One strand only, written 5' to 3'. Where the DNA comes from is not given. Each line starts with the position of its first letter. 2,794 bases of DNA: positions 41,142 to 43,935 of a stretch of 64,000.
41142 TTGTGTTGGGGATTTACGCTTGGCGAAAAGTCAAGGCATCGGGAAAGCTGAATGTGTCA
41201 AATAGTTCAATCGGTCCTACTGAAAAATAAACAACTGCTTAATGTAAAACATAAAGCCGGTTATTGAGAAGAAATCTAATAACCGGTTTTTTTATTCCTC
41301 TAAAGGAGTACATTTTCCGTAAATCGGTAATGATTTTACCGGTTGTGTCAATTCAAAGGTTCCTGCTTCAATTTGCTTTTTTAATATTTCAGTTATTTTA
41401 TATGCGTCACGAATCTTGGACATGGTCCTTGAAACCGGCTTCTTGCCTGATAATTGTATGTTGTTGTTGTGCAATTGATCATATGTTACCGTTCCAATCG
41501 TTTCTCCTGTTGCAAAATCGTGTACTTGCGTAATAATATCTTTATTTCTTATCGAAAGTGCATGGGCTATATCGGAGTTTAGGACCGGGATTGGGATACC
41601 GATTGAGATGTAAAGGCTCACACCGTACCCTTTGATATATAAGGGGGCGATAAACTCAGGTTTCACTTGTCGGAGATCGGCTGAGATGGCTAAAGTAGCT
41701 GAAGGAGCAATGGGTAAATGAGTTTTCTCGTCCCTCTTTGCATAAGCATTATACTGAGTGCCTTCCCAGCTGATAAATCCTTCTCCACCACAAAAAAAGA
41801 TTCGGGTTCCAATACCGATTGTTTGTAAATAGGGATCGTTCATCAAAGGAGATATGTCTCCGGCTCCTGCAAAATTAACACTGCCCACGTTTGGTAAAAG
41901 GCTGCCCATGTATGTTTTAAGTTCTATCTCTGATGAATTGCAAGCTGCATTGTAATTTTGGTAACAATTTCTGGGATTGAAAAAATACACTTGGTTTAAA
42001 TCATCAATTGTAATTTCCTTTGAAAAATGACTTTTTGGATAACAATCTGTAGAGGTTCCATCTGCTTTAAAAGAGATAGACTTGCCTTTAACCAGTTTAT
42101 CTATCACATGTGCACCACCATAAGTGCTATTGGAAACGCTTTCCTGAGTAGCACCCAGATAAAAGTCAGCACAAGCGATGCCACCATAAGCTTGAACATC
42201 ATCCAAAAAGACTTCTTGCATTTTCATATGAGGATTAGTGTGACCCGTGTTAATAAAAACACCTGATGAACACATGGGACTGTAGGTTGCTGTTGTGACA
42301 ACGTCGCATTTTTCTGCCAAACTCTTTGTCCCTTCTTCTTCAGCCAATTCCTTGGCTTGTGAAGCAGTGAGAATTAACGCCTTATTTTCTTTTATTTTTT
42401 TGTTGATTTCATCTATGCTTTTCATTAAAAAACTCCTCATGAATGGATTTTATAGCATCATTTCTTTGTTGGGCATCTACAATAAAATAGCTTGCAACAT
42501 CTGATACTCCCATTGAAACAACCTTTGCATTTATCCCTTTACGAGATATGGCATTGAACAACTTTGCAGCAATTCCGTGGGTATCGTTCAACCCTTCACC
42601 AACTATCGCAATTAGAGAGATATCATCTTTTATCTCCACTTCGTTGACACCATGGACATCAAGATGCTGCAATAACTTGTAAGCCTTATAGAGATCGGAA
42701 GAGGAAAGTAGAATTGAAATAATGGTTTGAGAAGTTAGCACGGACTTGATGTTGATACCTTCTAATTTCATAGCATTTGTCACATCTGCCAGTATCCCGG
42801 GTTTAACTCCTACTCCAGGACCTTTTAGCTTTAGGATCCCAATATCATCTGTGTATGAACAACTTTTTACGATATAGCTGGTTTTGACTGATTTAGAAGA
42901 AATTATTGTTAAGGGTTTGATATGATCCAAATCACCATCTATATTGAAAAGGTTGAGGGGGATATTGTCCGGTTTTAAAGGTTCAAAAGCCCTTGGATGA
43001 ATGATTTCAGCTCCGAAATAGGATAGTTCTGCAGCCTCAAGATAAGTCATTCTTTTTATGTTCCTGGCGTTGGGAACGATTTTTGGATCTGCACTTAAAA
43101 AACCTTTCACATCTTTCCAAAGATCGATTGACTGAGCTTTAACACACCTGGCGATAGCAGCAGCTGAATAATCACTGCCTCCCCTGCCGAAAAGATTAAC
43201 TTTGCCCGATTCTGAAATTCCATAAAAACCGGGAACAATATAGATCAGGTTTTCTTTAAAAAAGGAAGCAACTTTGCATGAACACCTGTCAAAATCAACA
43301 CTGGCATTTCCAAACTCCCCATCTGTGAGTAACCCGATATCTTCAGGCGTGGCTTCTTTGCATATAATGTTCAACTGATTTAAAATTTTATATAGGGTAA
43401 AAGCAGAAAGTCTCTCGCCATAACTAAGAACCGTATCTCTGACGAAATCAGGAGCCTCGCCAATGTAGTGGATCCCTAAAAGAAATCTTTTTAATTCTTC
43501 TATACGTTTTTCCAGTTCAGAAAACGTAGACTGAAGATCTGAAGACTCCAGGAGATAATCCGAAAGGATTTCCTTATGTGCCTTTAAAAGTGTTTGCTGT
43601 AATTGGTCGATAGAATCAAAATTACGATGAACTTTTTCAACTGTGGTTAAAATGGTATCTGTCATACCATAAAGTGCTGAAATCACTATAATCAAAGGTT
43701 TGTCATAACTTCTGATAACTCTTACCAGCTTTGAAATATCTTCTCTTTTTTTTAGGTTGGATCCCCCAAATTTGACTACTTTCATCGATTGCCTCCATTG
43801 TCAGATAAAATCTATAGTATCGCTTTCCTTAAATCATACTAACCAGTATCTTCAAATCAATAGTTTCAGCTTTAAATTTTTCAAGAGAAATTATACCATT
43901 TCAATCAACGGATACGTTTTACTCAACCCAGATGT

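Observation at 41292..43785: COG1900/DUF39-like gene translationally coupled to aspartokinase: possible methanogen-type homocysteine route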

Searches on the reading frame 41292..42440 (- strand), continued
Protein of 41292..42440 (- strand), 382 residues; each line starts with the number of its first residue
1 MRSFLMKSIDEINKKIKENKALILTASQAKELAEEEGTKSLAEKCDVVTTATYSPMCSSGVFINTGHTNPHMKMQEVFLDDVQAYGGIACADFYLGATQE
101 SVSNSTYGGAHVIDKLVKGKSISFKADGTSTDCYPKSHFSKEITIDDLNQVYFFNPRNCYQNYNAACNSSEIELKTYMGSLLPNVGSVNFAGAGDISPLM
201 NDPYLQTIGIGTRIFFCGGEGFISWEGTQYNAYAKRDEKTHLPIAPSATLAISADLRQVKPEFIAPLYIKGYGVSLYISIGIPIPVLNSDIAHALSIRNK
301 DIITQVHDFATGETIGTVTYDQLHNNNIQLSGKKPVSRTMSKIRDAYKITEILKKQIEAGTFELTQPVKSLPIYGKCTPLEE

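Call 75: fold_search(model_id=the predicted structure, library=pdb)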
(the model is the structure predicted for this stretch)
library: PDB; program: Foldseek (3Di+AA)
matches with E <= 10: 418; with E <= 0.001: 0
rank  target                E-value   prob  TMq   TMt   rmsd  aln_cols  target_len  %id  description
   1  9f4a_AS               4.8e-02  0.02  0.09  0.06  22.3       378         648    8  Interface between baseplate cup and extended tail tube/sheath of Klebsiella phage KP1 variant vB_Kpn_Lilla1 (released 2025-05-14)
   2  5c4j_B                4.1e-01  0.01  0.08  0.04  29.0       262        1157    8  Crystal structure of a transcribing RNA Polymerase II complex reveals a complete transcription bubble (released 2015-08-26)
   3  3w56                  4.6e-01  0.04  0.10  0.21  14.1       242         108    7  Structure of a C2 domain (released 2013-10-23)
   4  2r7z_B                4.6e-01  0.01  0.07  0.04  26.5       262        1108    9  Cisplatin lesion containing RNA polymerase II elongation complex (released 2007-11-20)
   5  7ml0_B                5.2e-01  0.02  0.07  0.03  16.5       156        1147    8  RNA polymerase II pre-initiation complex (PIC1) (released 2022-02-02)
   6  5tpb_A                5.5e-01  0.01  0.08  0.07  18.4       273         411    7  Binding domain of BoNT/A complexed with ganglioside variant (released 2017-01-18)
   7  7x8b_C                5.8e-01  0.08  0.11  0.21  17.1       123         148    6  Crystal structure of ENL T1 mutant YEATS domain in complex with histone H3 acetylation at K27 (released 2023-01-18)
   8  4acp_B                6.2e-01  0.03  0.12  0.17  15.6       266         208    6  Deactivation of human IgG1 Fc by endoglycosidase treatment (released 2012-04-25)
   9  8oki_B                6.2e-01  0.01  0.07  0.04  27.3       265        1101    9  Cryo-EM structure of Pyrococcus furiosus transcription elongation complex bound to Spt4/5 (released 2024-04-24)
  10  2nti_E                6.6e-01  0.01  0.08  0.10  18.1       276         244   10  Crystal structure of PCNA123 heterotrimer. (released 2007-12-18)
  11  9ebw_B                7.0e-01  0.01  0.08  0.07  28.6       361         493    8  Chimeric fluorescence biosensor formed from a lactate-binding protein and GFP, bound to lactate (released 2025-03-19)
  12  9g7o_A                7.0e-01  0.01  0.07  0.05  18.4       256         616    8  Crystal structure of Janthinobacterium lividum PE-like toxin, Jlx (released 2025-01-29)
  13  5hjb_A                7.4e-01  0.04  0.08  0.17  17.7       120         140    8  AF9 YEATS in complex with histone H3 Crotonylation at K9 (released 2016-04-20)
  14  7x8b_A                7.4e-01  0.04  0.08  0.17  17.5       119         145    8  Crystal structure of ENL T1 mutant YEATS domain in complex with histone H3 acetylation at K27 (released 2023-01-18)
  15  7x8g_C                7.8e-01  0.03  0.08  0.17  17.8       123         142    9  Crystal structure of ENL T1(H116P) mutant YEATS domain in complex with histone H3 acetylation at K27 (released 2023-01-18)
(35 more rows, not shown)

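Call 77: find_related_loci(query=A5, collection=metagenome_contigs, flank=5000)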
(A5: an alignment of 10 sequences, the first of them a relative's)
Query A5 (235 aa) in metagenome_contigs; peptide patterns used: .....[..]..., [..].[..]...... (x = any residue, [..] = any of these).
600 stretches matched a pattern (row limit reached: there are more); 577 encode a relative of the query (tblastn E <= 1e-3); the best 80 are kept; 80 distinct loci.
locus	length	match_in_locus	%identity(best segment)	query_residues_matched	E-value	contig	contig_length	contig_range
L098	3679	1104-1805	41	1-233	4e-59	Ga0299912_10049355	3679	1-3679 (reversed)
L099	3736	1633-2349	34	2-235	1e-34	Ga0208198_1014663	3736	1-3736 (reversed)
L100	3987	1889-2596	33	2-235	4e-31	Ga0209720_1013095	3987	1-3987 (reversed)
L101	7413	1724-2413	33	1-231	6e-30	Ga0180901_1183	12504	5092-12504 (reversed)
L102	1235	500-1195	33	3-231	5e-30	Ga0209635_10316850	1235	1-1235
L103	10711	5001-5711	32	1-231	6e-29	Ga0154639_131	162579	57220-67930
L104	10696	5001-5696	36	3-231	7e-29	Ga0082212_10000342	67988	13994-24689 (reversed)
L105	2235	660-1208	37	52-227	2e-28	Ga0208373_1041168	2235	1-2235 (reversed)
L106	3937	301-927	37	30-231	2e-28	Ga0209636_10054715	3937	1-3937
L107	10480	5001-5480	39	52-207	2e-28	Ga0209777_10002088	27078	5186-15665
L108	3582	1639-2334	34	3-231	2e-28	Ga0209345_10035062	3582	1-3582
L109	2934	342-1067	31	2-235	5e-28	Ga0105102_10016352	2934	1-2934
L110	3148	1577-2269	32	2-231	1e-27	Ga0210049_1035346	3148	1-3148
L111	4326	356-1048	32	2-231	1e-27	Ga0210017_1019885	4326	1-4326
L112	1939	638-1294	33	19-231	2e-27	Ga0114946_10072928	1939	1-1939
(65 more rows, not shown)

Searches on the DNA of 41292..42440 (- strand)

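Call 49: search_rna_families(sources=[L014, L017, L062, L065, L067, L079, L050, L041, L077, L076], threshold=gathering)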
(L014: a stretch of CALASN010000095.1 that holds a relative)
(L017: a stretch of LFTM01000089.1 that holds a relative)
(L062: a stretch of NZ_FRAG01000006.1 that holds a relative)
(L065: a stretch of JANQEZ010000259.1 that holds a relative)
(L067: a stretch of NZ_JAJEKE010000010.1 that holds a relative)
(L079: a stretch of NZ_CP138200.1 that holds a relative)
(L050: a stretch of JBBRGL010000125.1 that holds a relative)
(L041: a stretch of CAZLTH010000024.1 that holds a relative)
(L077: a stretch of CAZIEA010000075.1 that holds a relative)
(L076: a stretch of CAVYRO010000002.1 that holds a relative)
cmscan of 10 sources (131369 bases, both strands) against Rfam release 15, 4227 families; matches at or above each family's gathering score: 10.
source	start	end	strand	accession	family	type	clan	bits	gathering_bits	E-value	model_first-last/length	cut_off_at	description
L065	2899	3003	+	RF00162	SAM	Cis-reg; riboswitch;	CL00012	92.9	44.4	1.2e-20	1-108/108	no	SAM riboswitch aptamer (S box leader)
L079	7797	7902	+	RF00162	SAM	Cis-reg; riboswitch;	CL00012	91.9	44.4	2.4e-20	1-108/108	no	SAM riboswitch aptamer (S box leader)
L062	7723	7826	+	RF00162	SAM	Cis-reg; riboswitch;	CL00012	89.2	44.4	1.4e-19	1-108/108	no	SAM riboswitch aptamer (S box leader)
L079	7572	7677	+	RF00162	SAM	Cis-reg; riboswitch;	CL00012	87.1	44.4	5.8e-19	1-108/108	no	SAM riboswitch aptamer (S box leader)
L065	3165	3267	+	RF00162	SAM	Cis-reg; riboswitch;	CL00012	86.2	44.4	1.1e-18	1-108/108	no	SAM riboswitch aptamer (S box leader)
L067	7748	7863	+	RF00162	SAM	Cis-reg; riboswitch;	CL00012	83.6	44.4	5.8e-18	1-108/108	no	SAM riboswitch aptamer (S box leader)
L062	7321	7426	+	RF00162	SAM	Cis-reg; riboswitch;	CL00012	82.9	44.4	9.6e-18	1-108/108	no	SAM riboswitch aptamer (S box leader)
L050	1968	2064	+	RF00162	SAM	Cis-reg; riboswitch;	CL00012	80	44.4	6.6e-17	1-108/108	no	SAM riboswitch aptamer (S box leader)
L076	7742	7849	+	RF00162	SAM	Cis-reg; riboswitch;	CL00012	73.9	44.4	4.1e-15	1-108/108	no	SAM riboswitch aptamer (S box leader)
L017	10487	10546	+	RF00005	tRNA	Gene; tRNA;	CL00001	41.2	29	5.5e-05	1-57/71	3'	tRNA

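Call 50: search_rna_families(sources=[L006, L007, L008, L009, L010, L012, L021, L044, L047], threshold=gathering)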
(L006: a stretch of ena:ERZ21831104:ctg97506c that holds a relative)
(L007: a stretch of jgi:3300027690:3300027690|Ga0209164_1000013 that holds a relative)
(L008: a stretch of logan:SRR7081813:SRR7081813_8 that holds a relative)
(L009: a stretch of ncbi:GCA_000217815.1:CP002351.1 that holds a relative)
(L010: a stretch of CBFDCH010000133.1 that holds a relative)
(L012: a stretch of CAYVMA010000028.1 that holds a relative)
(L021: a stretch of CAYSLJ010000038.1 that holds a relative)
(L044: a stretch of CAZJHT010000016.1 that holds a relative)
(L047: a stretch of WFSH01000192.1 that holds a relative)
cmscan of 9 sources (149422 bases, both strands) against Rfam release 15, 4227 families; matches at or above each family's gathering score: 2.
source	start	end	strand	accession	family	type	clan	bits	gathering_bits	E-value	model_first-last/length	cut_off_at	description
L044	6627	6728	+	RF00162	SAM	Cis-reg; riboswitch;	CL00012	88.6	44.4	2.4e-19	1-108/108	no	SAM riboswitch aptamer (S box leader)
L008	8453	8556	+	RF00162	SAM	Cis-reg; riboswitch;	CL00012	81.2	44.4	3.3e-17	1-108/108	no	SAM riboswitch aptamer (S box leader)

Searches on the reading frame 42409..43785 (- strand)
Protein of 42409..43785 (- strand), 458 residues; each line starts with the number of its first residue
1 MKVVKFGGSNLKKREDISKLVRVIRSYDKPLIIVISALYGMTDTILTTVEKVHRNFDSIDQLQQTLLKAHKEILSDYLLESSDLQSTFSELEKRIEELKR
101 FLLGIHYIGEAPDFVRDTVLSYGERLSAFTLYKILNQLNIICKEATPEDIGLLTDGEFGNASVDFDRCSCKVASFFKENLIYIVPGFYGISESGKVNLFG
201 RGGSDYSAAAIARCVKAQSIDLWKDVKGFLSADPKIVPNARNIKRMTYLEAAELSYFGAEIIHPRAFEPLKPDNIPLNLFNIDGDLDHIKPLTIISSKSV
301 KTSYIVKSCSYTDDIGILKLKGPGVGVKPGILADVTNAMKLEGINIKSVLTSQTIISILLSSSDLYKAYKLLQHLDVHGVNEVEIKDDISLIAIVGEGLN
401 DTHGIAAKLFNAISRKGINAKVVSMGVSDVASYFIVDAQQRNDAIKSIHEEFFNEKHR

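Call 3: search_protein_families(library=pfam, proteins=[window:42409-43785:-], max_evalue=0.01)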
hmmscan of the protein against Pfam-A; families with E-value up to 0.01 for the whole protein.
window:42409-43785:- (458 aa): 6 families
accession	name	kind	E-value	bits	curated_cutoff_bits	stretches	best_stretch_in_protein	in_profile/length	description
PF00696.33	AA_kinase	-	3.7e-41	141.8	24.9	1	2-281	3-234/234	Amino acid kinase family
PF22468.2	ACT_9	-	1e-22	80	27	2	392-452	1-61/61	ACT domain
PF13840.12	ACT_7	-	1.3e-16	60.6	27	2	384-450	1-65/65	ACT domain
PF01842.31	ACT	-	1e-06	28.8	27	0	328-354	10-36/66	ACT domain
PF13291.12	ACT_4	-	0.0028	18.7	27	0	328-353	16-41/80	ACT domain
PF05714.16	PFam54_60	-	0.0066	16.5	27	0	46-98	110-162/185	Borrelia Bbcrasp-1 domain containing protein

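Call 4: search_protein_families(library=ncbifam, proteins=[window:42409-43785:-], max_evalue=0.01)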
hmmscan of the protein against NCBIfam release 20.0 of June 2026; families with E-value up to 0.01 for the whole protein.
window:42409-43785:- (458 aa): 28 families (the best 25 are shown)
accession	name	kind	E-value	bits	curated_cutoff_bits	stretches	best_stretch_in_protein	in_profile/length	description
NF004938.0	PRK06291.1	equivalog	1.6e-103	346.9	528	1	2-456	3-465/468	aspartate kinase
NF006959.0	PRK09436.1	equivalog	8.5e-96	321.8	726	1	1-457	1-464/819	bifunctional aspartate kinase/homoserine dehydrogenase I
TIGR00657.1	asp_kinases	subfamily_domain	9.3e-95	318.3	208.7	1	3-454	5-442/442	aspartate kinase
TIGR00656.1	asp_kin_monofn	equivalog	1.1e-85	288.2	402.25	1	3-453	5-405/407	aspartate kinase, monofunctional class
NF006570.0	PRK09084.1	equivalog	1.8e-73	248.2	455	1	1-455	4-451/452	lysine-sensitive aspartokinase 3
NF006540.0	PRK09034.1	equivalog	3.6e-71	240.1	434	1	1-457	1-453/454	aspartate kinase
NF005154.0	PRK06635.1-2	equivalog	1.9e-56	192.1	376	2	117-454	68-404/407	aspartate kinase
NF006068.0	PRK08210.1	equivalog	4.1e-56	190.9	474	2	116-280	71-234/405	aspartate kinase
NF005155.0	PRK06635.1-4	equivalog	7e-53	180.1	346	1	116-452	66-401/407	aspartate kinase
NF006515.0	PRK08961.1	equivalog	2.8e-52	177.8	802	1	2-456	10-463/861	bifunctional aspartate kinase/diaminopimelate decarboxylase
NF005159.0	PRK06635.2-3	equivalog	4.4e-51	174.2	379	2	116-450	67-403/406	aspartate kinase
NF005153.0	PRK06635.1-1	equivalog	9.4e-50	169.8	585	3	117-278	67-228/421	aspartate kinase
NF005656.0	PRK07431.1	equivalog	3.5e-48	164.5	657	1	117-452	67-409/587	aspartate kinase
NF007003.0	PRK09466.1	subfamily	2.3e-47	161.9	582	1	3-458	14-458/810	bifunctional aspartate kinase/homoserine dehydrogenase II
NF006234.1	PRK08373.1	subfamily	6.1e-46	157.2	237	1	1-300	2-279/338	aspartate kinase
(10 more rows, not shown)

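Call 68: search_solved_structures(query=window:42409-43785:-, max_evalue=1e-10, show_alignments=1)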
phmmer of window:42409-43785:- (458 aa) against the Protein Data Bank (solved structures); distinct sequences matched with E-value up to 1e-10: 9.
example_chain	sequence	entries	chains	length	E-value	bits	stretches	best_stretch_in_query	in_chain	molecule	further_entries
3c1m_A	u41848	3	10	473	1.1e-68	235.2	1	3-455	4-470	Probable aspartokinase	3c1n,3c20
2hmf_A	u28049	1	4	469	1.9e-68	234.4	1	3-453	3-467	Probable aspartokinase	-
2cdq_A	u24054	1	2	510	2.6e-47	164.8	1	3-454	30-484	ASPARTOKINASE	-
3tvi_A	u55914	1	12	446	5.4e-38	134.1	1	121-457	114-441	Aspartokinase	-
2j0w_A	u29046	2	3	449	3.2e-35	124.9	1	3-453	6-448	LYSINE-SENSITIVE ASPARTOKINASE 3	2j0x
3l76_A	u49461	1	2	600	2.1e-34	122.3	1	117-450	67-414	Aspartokinase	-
3aaw_A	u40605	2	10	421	1.9e-33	119.1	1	112-452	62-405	Aspartokinase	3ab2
3ab4_A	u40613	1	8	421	2.8e-33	118.5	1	115-452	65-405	Aspartokinase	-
5yei_C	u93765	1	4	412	1.2e-30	109.9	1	116-452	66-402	Aspartokinase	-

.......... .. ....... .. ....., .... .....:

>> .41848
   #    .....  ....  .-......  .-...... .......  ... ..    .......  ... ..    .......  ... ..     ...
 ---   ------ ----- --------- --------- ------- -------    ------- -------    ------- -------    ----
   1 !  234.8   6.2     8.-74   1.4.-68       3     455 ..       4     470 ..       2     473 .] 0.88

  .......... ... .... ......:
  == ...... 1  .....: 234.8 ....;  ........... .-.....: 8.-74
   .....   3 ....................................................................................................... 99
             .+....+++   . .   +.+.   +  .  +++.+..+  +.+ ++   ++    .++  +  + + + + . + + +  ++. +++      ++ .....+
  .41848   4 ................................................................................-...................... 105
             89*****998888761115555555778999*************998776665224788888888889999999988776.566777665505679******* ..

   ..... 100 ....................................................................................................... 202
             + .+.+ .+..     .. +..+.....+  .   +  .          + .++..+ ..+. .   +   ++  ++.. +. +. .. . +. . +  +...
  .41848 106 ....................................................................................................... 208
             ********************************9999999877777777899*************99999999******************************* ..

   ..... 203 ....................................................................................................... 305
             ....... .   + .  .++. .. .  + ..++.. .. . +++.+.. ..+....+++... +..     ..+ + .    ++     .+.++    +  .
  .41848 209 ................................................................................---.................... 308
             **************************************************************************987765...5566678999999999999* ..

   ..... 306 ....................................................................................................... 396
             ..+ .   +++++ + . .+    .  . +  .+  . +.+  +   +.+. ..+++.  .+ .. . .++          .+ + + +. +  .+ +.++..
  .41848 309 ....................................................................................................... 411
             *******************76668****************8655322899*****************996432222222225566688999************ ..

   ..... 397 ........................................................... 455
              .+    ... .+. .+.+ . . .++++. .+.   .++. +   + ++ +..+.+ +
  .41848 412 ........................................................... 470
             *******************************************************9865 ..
